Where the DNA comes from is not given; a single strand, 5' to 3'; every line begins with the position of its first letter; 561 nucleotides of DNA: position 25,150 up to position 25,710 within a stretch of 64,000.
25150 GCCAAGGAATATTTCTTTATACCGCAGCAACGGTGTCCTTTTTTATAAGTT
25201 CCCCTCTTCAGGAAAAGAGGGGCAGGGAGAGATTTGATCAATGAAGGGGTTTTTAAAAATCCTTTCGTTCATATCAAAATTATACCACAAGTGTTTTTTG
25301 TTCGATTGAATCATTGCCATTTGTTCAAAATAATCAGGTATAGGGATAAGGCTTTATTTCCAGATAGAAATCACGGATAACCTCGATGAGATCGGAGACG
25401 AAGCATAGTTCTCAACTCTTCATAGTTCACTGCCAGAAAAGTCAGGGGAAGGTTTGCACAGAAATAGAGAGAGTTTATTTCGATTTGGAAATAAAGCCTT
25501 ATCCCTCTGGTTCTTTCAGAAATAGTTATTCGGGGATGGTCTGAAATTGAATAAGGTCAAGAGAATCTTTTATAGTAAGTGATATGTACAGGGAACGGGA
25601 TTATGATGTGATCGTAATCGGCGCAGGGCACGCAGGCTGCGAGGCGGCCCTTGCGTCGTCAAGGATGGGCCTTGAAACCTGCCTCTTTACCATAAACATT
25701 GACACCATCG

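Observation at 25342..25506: Structured intergenic element, copy B (upstream of mnmG)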

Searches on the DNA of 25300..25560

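Call 9: search_rna_families(source=window, start=25300, end=25560, threshold=evalue, max_evalue=10, show_alignments=3)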
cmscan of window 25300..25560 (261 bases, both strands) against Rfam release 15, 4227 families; matches with E-value up to 10: 3.
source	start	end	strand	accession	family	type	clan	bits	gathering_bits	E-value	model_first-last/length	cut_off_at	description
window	25345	25503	+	RF03457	MIR173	Gene; miRNA;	-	15.8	70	1.5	1-102/102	no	MIR173 microRNA precursor family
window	25474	25498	-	RF01080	UPD-PKib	Cis-reg;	-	13.6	39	7.3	1-32/32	no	Pseudoknot of upstream pseudoknot domain (UPD) of the 3'UTR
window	25446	25457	-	RF01792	eiav_FSE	Cis-reg; frameshift_element;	-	10.6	40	4.7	1-35/35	no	ribosomal frameshift site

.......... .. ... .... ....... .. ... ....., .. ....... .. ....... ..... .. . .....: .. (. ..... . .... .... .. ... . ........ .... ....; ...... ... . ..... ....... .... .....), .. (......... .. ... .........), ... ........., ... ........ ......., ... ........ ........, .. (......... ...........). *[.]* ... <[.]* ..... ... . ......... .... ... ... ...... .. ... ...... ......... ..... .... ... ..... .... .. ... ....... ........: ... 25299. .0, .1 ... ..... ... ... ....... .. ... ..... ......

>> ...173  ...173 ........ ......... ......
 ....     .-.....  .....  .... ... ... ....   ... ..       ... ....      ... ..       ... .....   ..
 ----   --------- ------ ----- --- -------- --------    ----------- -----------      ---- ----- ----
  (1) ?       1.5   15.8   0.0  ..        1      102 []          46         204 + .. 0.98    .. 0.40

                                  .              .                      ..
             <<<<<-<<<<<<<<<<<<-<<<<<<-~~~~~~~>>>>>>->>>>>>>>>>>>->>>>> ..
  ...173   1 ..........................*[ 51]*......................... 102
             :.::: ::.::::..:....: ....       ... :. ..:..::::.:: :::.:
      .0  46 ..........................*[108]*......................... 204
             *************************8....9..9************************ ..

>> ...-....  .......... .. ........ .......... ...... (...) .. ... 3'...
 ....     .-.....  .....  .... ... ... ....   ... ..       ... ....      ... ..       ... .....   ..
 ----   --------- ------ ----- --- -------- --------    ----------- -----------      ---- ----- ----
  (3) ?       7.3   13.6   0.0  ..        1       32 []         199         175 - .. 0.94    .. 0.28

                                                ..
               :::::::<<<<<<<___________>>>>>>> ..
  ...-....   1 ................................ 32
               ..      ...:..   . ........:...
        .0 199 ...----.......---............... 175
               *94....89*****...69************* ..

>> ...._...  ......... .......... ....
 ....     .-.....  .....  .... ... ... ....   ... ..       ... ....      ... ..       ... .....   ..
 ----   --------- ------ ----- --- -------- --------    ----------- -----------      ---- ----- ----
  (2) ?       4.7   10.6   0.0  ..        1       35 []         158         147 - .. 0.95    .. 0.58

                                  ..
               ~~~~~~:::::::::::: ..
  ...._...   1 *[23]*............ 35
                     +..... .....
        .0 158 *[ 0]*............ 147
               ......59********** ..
